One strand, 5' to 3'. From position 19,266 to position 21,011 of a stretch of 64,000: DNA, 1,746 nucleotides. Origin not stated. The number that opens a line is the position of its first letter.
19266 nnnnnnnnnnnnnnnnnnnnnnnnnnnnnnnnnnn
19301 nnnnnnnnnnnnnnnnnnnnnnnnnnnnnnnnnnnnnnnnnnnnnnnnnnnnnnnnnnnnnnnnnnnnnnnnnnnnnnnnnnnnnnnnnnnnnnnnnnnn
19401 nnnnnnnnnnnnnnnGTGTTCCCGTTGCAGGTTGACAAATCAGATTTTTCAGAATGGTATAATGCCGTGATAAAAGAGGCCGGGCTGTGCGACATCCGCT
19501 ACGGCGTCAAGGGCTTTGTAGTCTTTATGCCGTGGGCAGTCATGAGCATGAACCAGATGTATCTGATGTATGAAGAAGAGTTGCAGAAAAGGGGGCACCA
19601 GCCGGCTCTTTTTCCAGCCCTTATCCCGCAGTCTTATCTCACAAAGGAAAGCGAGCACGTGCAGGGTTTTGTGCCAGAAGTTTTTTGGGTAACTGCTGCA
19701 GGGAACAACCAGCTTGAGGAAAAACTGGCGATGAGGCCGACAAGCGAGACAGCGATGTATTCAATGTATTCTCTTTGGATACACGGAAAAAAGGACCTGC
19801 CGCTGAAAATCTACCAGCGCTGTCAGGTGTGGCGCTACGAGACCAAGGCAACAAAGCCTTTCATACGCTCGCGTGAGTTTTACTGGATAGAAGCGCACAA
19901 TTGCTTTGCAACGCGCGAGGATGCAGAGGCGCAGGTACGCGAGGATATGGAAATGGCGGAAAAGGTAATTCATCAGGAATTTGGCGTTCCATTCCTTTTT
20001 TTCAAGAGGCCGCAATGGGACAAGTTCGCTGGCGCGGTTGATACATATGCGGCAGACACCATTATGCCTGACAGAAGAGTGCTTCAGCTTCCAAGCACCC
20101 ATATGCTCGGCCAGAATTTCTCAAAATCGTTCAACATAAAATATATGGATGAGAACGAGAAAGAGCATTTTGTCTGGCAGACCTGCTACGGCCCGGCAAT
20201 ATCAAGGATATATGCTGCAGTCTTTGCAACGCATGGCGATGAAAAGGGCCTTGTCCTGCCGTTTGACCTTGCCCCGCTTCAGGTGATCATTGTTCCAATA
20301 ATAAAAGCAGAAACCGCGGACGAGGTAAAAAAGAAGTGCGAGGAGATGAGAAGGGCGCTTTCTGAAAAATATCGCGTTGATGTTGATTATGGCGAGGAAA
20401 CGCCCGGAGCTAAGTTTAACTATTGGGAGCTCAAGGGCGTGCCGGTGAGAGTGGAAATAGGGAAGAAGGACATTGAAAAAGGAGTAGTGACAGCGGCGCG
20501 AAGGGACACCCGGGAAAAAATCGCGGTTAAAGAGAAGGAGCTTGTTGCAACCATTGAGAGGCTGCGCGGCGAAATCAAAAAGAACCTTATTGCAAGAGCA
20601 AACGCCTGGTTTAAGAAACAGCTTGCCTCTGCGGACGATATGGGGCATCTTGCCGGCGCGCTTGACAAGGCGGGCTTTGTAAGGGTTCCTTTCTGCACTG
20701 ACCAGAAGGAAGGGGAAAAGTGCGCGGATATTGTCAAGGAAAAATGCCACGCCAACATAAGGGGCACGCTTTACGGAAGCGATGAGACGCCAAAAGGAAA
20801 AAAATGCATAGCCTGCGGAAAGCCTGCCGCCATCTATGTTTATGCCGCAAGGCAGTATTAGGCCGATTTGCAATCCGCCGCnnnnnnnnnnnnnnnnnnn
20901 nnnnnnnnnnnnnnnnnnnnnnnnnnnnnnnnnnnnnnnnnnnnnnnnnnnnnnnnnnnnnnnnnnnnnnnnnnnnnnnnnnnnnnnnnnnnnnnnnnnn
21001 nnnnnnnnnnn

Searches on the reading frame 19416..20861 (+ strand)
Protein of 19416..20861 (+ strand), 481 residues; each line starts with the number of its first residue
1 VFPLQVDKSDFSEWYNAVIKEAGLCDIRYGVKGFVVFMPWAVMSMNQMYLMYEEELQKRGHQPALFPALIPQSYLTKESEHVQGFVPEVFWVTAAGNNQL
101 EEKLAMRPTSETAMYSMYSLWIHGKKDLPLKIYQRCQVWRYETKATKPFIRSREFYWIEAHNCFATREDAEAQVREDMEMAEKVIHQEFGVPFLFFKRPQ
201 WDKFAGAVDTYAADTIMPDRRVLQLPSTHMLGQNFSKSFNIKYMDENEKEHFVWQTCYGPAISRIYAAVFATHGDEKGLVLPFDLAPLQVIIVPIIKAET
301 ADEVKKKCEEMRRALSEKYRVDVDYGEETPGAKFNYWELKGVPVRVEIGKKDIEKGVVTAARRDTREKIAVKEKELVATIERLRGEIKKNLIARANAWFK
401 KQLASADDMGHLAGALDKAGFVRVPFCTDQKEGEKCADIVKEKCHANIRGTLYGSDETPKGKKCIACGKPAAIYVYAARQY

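Call 16: search_protein_families(library=pfam, proteins=[window:19416-20861:+], max_evalue=0.00001)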
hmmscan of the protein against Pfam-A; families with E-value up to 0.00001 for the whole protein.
window:19416-20861:+ (481 aa): 3 families
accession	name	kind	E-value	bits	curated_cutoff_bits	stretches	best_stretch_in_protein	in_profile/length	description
PF00587.30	tRNA-synt_2b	-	2.6e-29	103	29.3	1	98-271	5-177/179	tRNA synthetase class II core domain (G, H, P, S and T)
PF03129.25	HGTP_anticodon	-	4.4e-21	75.3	21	1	289-382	1-93/94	Anticodon binding domain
PF09180.16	ProRS-C_1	-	1.8e-13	50.8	31.5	1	414-481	6-71/71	Prolyl-tRNA synthetase, C-terminal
